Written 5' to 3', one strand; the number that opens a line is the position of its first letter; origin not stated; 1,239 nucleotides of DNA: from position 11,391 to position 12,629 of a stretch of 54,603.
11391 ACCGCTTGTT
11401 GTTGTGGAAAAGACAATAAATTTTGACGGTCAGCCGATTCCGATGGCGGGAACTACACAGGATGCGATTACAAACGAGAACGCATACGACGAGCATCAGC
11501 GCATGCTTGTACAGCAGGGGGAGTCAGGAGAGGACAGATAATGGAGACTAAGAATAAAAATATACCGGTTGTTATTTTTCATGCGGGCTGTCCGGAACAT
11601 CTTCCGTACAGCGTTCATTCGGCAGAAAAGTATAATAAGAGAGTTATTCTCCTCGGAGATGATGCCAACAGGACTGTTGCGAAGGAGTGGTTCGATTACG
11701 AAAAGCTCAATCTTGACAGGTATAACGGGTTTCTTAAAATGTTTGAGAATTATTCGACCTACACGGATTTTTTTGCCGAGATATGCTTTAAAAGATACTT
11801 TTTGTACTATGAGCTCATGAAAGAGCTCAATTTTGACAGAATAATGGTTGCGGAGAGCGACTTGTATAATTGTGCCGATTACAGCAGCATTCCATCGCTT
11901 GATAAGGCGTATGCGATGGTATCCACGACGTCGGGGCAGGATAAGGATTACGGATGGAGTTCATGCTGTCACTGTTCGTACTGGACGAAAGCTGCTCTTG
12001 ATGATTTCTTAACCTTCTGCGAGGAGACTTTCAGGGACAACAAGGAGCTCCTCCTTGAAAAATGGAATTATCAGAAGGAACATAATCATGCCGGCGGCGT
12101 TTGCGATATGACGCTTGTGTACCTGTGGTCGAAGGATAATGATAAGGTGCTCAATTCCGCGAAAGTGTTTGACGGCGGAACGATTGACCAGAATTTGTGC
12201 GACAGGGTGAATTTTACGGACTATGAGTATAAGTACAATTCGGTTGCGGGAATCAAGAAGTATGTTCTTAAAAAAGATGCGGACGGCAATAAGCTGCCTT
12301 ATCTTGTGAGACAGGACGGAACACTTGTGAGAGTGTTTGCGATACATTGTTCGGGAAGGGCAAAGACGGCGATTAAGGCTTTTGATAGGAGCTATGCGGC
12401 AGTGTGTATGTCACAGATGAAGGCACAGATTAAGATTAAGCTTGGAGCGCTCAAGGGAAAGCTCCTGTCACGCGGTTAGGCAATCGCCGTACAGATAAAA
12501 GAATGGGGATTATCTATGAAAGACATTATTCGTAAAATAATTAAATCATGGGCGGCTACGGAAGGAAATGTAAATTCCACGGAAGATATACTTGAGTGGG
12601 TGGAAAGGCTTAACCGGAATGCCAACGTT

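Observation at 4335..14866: Hybrid nucleotide-deoxysugar pathway predicted to make a C-branched di/trideoxyhexose in a Gram-positive anaerobe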

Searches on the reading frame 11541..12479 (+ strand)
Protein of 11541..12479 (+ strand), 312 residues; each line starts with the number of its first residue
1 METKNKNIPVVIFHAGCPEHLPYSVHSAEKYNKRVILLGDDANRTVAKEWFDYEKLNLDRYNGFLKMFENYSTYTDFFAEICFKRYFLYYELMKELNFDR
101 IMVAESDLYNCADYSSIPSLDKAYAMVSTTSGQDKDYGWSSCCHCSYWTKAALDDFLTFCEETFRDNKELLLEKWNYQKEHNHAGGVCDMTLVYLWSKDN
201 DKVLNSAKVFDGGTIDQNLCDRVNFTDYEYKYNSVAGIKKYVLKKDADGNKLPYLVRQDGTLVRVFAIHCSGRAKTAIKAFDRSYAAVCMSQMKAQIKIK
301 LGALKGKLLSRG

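Call 3: search_protein_families(library=pfam, proteins=[window:11541-12479:+])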
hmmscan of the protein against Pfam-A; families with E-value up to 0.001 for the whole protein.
window:11541-12479:+ (312 aa): 0 families

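Call 4: search_protein_families(library=ncbifam, proteins=[window:11541-12479:+])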
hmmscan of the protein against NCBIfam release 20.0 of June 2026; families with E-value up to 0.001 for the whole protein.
window:11541-12479:+ (312 aa): 0 families

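Call 21: search_protein_families(library=pfam, proteins=[window:11541-12479:+], max_evalue=5)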
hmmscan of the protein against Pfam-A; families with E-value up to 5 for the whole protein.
window:11541-12479:+ (312 aa): 0 families

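Call 31: find_homologous_proteins(query=window:11541-12479:+, max_evalue=0.001)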
Query window:11541-12479:+ (312 aa): 27 proteins with E <= 0.001 among 681 candidates.
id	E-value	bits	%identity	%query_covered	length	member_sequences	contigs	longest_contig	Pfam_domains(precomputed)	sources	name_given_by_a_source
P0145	2.3e-212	722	100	100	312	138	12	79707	-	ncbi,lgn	-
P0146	1.3e-180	618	85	99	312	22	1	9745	-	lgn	-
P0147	5.5e-172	589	81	97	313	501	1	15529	-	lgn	-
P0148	1.9e-170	584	81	97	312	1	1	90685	-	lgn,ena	-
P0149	4.8e-170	583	79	100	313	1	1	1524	-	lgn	-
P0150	6.5e-169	579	77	100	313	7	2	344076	-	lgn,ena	-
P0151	7.9e-169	579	79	97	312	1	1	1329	-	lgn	-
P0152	8.1e-168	576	77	100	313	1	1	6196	-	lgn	-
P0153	3.9e-165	567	78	98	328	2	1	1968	-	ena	-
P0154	6.7e-156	537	74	98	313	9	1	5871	-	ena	-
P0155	1.3e-152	526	72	98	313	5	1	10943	-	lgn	-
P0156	3.8e-152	524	71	98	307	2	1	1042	-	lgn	-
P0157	5.3e-150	517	72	97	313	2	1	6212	-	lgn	-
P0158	1.6e-144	499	70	97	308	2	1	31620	-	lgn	-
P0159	1.1e-142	493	68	97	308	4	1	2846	-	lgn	-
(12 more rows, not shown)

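Call 42: predict_structure(alignment_id=A3)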
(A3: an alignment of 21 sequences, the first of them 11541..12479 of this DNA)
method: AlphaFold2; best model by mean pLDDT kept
length: 312 residues; sequences in the alignment: 21
mean_pLDDT: 91.0   pTM: 0.89
mean pLDDT of the five models: 91.0, 87.5, 86.9, 86.0, 85.7
residues with pLDDT >= 90: 224; 70-90: 77; 50-70: 8; < 50: 3
segments of 3 or more residues with pLDDT < 50: 1-3
pLDDT, mean of each block of 10 residues (from residue 1): 70 92 95 96 94 96 96 91 95 97 94 95 92 85 92 98 95 95 91 94 92 89 74 90 91 93 93 82 92 89 87 61
secondary structure, 60 per line:
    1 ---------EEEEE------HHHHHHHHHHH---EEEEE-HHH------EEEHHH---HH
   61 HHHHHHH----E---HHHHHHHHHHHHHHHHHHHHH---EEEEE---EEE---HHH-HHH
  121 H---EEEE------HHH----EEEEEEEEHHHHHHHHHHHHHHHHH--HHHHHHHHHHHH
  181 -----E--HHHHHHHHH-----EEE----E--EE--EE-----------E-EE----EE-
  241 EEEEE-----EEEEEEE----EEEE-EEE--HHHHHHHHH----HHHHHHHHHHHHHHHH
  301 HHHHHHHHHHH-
elements in order: E10-14 H21-31 E35-39 E50-52 H59-67 H76-96 E100-104 E108-110 H118-121 E125-128 E142-149 H150-166 H169-180 H189-197 E203-205 E241-245 E251-257 E262-265 E267-269 H272-280 H285-311

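Call 45: fold_search(model_id=the predicted structure, library=pdb)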
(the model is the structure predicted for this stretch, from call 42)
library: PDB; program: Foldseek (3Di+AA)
matches with E <= 10: 1024; with E <= 0.001: 136
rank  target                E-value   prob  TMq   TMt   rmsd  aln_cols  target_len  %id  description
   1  1k4v_A                3.0e-06  1.00  0.38  0.41   7.3       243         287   11  1.53 A Crystal Structure of the Beta-Galactoside-alpha-1,3-galactosyltransferase in Complex with UDP (released 2002-04-10)
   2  2vs3_A                4.6e-06  1.00  0.36  0.39   7.4       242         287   10  THE BINDING OF UDP-GALACTOSE BY AN ACTIVE SITE MUTANT OF alpha-1,3 GALACTOSYLTRANSFERASE (alpha3GT) (released 2008-07-15)
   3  4ayl                  7.4e-06  1.00  0.34  0.47   9.4       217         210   15  Molecular structure of a metal-independent bacterial glycosyltransferase that catalyzes the synthesis of histo-blood gro (released 2012-12-19)
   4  2vxm_A                7.9e-06  1.00  0.37  0.42   6.6       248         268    9  Screening a Limited Structure-based Library Identifies UDP-GalNAc- Specific Mutants of alpha-1,3 Galactosyltransferase (released 2008-09-23)
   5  4ayj_D                8.4e-06  1.00  0.35  0.45   7.3       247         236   11  Molecular structure of a metal-independent bacterial glycosyltransferase that catalyzes the synthesis of histo-blood g (released 2012-12-19)
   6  4wlm_B                1.0e-05  1.00  0.47  0.50   5.0       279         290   10  Crystal structure of mouse Xyloside xylosyltransferase 1 complexed with manganese (released 2015-09-30)
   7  5nre_B                1.0e-05  1.00  0.37  0.41   7.3       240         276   10  A Native Ternary Complex of Alpha-1,3-Galactosyltransferase (a3GalT) Supports a Conserved Reaction Mechanism for Retai (released 2017-10-11)
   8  2vfz_B                1.1e-05  1.00  0.36  0.39   7.3       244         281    9  CRYSTAL STRUCTURE OF ALPHA-1,3 GALACTOSYLTRANSFERASE (R365K) IN COMPLEX WITH UDP-2F-GALACTOSE (released 2007-11-13)
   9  4ayj_C                1.1e-05  1.00  0.34  0.43   7.6       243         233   12  Molecular structure of a metal-independent bacterial glycosyltransferase that catalyzes the synthesis of histo-blood g (released 2012-12-19)
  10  1vzu_A                1.3e-05  1.00  0.37  0.40   7.1       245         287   11  Roles of active site tryptophans in substrate binding and catalysis by ALPHA-1,3 GALACTOSYLTRANSFERASE (released 2004-07-08)
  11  1g93                  1.3e-05  1.00  0.36  0.40   7.3       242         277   10  CRYSTAL STRUCTURE OF THE BOVINE CATALYTIC DOMAIN OF ALPHA-1,3-GALACTOSYLTRANSFERASE IN THE PRESENCE OF UDP-GALACTOSE (released 2001-05-20)
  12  5gvv_A                1.9e-05  1.00  0.31  0.25   9.2       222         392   15  Crystal structure of the glycosyltransferase GlyE in Streptococcus pneumoniae TIGR4 (released 2017-03-01)
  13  5nr9_B                2.1e-05  1.00  0.38  0.41   7.2       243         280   10  A Native Ternary Complex of Alpha-1,3-Galactosyltransferase (alpha-3GalT) Supports a Conserved Reaction Mechanism for  (released 2017-10-11)
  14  2vfz_A                2.2e-05  1.00  0.37  0.41   7.4       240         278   10  CRYSTAL STRUCTURE OF ALPHA-1,3 GALACTOSYLTRANSFERASE (R365K) IN COMPLEX WITH UDP-2F-GALACTOSE (released 2007-11-13)
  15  7zvj_A                2.3e-05  1.00  0.43  0.25   5.3       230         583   12  Homodimeric structure of LARGE1 (released 2022-11-30)
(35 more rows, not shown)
